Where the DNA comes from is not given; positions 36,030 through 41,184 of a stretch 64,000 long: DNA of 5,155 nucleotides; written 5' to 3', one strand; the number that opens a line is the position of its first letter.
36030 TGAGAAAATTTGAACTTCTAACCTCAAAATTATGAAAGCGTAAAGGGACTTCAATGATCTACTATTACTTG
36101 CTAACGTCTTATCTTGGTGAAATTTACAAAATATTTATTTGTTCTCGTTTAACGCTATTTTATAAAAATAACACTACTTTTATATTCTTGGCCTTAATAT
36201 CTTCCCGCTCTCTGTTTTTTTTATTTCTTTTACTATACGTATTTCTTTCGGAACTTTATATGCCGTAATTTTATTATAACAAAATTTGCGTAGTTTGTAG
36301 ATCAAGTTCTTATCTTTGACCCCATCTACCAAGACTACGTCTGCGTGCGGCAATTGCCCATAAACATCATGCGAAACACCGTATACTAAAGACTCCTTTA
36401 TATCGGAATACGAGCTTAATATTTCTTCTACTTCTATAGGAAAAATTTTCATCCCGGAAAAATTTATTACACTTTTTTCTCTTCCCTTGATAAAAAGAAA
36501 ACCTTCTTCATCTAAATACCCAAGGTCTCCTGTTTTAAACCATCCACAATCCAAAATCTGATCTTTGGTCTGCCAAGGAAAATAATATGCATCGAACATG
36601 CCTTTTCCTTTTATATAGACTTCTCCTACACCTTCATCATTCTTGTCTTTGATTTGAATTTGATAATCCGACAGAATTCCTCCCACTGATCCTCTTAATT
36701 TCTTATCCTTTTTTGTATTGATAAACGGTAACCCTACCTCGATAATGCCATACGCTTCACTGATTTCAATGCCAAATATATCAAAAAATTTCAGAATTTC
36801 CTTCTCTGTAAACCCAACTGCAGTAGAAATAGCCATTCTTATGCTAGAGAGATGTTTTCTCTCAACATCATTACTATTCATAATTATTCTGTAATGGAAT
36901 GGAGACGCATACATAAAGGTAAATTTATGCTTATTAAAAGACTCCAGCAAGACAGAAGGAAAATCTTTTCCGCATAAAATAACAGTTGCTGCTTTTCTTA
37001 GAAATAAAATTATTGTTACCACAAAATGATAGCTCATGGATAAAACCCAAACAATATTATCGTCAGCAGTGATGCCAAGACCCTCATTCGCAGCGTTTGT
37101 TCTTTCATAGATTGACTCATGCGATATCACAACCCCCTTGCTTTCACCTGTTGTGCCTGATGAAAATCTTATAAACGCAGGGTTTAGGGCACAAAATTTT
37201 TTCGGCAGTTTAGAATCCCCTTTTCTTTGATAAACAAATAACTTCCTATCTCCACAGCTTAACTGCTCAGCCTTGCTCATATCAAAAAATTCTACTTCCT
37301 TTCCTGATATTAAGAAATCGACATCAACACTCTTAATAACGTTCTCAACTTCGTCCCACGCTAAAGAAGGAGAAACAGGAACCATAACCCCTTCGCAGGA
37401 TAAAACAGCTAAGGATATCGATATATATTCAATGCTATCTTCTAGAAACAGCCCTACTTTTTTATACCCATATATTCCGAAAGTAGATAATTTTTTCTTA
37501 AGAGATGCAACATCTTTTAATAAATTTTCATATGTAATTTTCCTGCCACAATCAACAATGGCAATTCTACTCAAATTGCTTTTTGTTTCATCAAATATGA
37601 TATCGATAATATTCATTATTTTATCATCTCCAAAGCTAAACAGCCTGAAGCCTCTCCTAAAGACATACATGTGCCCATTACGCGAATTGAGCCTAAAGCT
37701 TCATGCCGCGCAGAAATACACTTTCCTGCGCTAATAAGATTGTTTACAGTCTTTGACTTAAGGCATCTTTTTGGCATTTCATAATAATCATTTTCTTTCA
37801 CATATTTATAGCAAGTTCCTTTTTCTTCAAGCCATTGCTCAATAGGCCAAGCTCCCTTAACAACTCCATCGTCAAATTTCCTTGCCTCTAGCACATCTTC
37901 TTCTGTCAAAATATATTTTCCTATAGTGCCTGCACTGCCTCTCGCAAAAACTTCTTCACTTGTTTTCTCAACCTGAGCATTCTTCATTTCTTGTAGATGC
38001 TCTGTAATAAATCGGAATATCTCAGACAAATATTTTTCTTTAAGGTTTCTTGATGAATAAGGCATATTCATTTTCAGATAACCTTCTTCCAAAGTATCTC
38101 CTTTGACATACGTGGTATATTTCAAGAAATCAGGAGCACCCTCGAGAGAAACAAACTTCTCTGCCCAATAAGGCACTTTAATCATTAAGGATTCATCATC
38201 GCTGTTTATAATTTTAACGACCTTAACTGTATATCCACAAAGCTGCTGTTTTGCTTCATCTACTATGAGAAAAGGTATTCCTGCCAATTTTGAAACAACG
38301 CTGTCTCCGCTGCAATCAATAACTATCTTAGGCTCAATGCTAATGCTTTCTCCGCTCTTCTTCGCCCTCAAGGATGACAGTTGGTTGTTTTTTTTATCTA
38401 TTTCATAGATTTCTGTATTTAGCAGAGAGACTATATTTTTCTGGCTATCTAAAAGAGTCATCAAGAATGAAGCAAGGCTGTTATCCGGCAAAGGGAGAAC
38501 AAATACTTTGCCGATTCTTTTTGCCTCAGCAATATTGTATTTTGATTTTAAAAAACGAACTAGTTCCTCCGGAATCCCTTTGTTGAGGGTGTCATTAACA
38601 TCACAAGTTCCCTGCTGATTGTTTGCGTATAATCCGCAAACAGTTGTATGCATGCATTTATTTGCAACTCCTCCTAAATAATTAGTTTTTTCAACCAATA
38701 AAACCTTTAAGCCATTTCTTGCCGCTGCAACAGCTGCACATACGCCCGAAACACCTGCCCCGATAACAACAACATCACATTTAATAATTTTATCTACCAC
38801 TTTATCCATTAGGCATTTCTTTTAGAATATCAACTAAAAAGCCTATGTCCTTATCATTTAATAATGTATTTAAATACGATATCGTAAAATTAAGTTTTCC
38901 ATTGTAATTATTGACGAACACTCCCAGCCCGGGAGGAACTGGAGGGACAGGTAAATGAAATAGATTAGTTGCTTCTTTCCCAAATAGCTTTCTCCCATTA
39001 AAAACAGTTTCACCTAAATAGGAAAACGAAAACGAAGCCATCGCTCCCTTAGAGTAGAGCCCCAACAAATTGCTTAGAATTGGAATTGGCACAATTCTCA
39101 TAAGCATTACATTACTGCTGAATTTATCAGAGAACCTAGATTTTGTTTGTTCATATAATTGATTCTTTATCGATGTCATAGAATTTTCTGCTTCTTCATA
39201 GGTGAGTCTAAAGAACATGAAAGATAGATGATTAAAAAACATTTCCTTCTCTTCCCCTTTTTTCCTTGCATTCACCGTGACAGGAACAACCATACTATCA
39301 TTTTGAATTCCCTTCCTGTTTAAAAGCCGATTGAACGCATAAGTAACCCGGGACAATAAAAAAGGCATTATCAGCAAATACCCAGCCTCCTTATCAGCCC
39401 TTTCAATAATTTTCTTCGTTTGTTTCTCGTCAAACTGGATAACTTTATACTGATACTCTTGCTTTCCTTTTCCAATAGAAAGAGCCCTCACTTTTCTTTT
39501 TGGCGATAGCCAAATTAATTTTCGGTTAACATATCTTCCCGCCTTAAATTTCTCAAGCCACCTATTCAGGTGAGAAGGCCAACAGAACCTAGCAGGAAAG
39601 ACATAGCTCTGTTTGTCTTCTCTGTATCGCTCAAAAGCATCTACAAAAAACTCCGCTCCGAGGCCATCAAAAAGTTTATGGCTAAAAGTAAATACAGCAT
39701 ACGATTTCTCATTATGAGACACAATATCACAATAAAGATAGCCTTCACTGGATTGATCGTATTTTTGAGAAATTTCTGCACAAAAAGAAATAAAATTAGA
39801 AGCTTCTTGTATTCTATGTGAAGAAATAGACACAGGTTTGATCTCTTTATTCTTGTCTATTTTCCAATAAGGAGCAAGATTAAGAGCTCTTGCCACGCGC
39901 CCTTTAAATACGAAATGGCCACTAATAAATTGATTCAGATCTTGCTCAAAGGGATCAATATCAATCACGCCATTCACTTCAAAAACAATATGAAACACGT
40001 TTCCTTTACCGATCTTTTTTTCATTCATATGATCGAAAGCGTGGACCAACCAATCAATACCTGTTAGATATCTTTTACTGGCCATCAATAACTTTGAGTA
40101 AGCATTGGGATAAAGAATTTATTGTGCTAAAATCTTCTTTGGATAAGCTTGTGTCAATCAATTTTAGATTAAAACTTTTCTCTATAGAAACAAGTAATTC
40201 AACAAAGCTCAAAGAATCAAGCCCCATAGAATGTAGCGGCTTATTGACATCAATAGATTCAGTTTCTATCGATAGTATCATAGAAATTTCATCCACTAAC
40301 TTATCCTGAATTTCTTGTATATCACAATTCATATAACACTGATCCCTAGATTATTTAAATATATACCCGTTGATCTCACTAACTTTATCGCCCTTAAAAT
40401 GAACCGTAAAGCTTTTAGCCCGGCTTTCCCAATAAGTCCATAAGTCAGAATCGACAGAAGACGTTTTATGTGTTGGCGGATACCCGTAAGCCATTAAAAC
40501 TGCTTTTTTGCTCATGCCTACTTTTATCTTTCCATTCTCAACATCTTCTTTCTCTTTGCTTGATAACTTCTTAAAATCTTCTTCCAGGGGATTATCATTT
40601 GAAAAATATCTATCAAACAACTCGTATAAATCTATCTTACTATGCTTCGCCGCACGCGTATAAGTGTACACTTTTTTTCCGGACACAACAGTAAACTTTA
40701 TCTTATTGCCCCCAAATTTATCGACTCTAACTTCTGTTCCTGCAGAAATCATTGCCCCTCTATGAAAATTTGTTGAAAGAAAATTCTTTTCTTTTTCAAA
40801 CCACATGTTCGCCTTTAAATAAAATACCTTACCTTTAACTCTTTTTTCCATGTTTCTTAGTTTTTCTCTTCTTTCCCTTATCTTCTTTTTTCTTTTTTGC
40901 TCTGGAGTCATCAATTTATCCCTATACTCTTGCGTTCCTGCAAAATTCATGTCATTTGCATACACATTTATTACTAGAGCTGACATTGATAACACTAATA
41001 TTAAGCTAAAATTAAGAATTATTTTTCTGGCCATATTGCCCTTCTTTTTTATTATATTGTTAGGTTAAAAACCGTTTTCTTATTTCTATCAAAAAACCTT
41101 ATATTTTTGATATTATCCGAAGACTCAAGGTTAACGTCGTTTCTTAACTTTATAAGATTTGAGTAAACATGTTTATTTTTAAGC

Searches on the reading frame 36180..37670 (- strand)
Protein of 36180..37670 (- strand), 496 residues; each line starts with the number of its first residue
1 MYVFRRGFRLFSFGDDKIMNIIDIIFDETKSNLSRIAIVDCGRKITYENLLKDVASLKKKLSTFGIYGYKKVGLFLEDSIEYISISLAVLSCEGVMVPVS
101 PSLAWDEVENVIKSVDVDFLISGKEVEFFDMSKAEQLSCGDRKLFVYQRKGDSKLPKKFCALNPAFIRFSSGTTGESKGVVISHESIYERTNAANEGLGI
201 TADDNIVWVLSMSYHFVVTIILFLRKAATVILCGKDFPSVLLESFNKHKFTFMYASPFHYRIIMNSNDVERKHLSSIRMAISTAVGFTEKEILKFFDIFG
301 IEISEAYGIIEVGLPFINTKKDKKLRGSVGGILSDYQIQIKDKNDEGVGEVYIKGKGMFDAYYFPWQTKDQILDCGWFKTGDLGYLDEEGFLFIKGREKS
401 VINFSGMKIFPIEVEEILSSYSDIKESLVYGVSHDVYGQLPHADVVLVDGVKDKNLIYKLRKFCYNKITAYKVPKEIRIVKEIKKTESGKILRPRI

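Call 31: search_protein_families(library=pfam, proteins=[window:36180-37670:-], max_evalue=0.001)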
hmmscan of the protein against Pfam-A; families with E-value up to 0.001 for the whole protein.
window:36180-37670:- (496 aa): 2 families
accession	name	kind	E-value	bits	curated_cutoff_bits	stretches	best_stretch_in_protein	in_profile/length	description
PF00501.34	AMP-binding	-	3.5e-49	168.1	29.9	1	34-363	10-384/384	AMP-binding enzyme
PF13193.12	AMP-binding_C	-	2.4e-16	60.8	24.5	1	413-490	1-76/76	AMP-binding enzyme C-terminal domain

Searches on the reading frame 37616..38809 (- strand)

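Call 6: search_protein_families(library=pfam, proteins=[window:37616-38809:-], max_evalue=0.01)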
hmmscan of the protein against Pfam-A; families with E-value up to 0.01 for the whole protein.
window:37616-38809:- (397 aa): 13 families
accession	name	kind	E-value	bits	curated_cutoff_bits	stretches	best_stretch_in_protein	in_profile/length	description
PF12831.13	FAD_oxidored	-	2.2e-70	238.5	27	1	12-392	1-394/416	FAD dependent oxidoreductase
PF03486.20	HI0933_like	-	7.4e-10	39.1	50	1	12-171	2-167/244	HI0933-like protein Rossmann domain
PF00890.30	FAD_binding_2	-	3.6e-09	36.8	20.4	1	12-47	1-36/414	FAD binding domain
PF01266.30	DAO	-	1.4e-08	35.1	27.9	1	12-57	1-50/353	FAD dependent oxidoreductase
PF13450.12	NAD_binding_8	-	5.4e-08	33.4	21.9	1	15-50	1-36/68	NAD(P)-binding Rossmann-like domain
PF07992.20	Pyr_redox_2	-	2.9e-07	30.6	26.1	1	12-157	2-99/291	Pyridine nucleotide-disulphide oxidoreductase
PF01946.23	Thi4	-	1.3e-06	28.3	26.2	1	5-47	12-55/235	Thi4 family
PF01134.28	GIDA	-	3.2e-06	26.9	22.1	1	12-47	1-37/391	Glucose inhibited division protein A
PF00070.33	Pyr_redox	-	1.2e-05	26.1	22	1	13-52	2-41/82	Pyridine nucleotide-disulphide oxidoreductase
PF13454.12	NAD_binding_9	-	0.00019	21.9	21.8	0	14-51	1-43/155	FAD-NAD(P)-binding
PF01494.25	FAD_binding_3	-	0.00081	19.1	22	1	10-43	1-34/349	FAD binding domain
PF01262.27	AlaDh_PNT_C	-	0.0018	18.2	23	1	8-43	26-61/214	Alanine dehydrogenase/PNT, C-terminal domain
PF13738.12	Pyr_redox_3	-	0.0043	16.8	30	1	14-50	1-38/305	Pyridine nucleotide-disulphide oxidoreductase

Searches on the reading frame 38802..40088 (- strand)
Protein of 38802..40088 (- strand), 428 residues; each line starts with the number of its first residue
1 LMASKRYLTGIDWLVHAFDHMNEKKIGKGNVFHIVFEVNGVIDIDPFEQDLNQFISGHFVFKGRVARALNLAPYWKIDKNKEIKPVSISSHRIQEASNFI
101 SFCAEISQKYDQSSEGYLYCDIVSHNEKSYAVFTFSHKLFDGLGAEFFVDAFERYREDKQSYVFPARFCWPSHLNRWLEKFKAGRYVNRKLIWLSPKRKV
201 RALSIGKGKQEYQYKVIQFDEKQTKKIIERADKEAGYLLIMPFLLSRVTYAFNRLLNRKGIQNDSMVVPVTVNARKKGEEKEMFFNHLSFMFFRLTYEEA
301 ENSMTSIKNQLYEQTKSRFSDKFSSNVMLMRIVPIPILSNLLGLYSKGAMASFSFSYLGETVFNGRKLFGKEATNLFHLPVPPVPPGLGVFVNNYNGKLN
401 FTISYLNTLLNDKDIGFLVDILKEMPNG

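Call 6: search_protein_families(library=pfam, proteins=[window:38802-40088:-], max_evalue=0.01)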
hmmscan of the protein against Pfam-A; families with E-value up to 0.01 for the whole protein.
window:38802-40088:- (428 aa): 1 family
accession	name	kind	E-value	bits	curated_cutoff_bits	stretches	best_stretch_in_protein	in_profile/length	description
PF00668.25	Condensation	-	0.0027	16.9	30.6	1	33-152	30-154/456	Condensation domain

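Call 30: search_protein_families(library=ncbifam, proteins=[window:38802-40088:-], max_evalue=0.001)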
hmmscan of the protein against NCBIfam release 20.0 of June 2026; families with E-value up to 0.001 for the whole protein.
window:38802-40088:- (428 aa): 0 families

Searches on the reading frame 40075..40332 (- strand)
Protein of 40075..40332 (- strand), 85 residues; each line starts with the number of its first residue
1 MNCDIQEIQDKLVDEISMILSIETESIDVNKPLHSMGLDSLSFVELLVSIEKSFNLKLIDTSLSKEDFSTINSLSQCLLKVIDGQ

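Call 6: search_protein_families(library=pfam, proteins=[window:40075-40332:-], max_evalue=0.01)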
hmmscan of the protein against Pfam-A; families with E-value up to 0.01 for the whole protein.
window:40075-40332:- (85 aa): 2 families
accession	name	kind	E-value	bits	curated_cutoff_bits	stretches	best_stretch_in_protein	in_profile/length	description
PF00550.31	PP-binding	-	5.8e-12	46.1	20.8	1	10-78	1-67/67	Phosphopantetheine attachment site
PF23297.2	ACP_SdgA_C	-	5.3e-10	39.7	27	1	5-78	8-79/95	Highly reducing polyketide synthase sdgA, C-terminal ACP domain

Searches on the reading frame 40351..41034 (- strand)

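Call 6: search_protein_families(library=pfam, proteins=[window:40351-41034:-], max_evalue=0.01)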
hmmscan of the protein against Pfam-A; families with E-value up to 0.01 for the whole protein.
window:40351-41034:- (227 aa): 1 family
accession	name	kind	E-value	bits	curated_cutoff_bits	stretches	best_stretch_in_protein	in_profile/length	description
PF04355.18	BamE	-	0.00082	19.6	23.2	1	169-221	11-69/71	Outer membrane protein assembly factor BamE domain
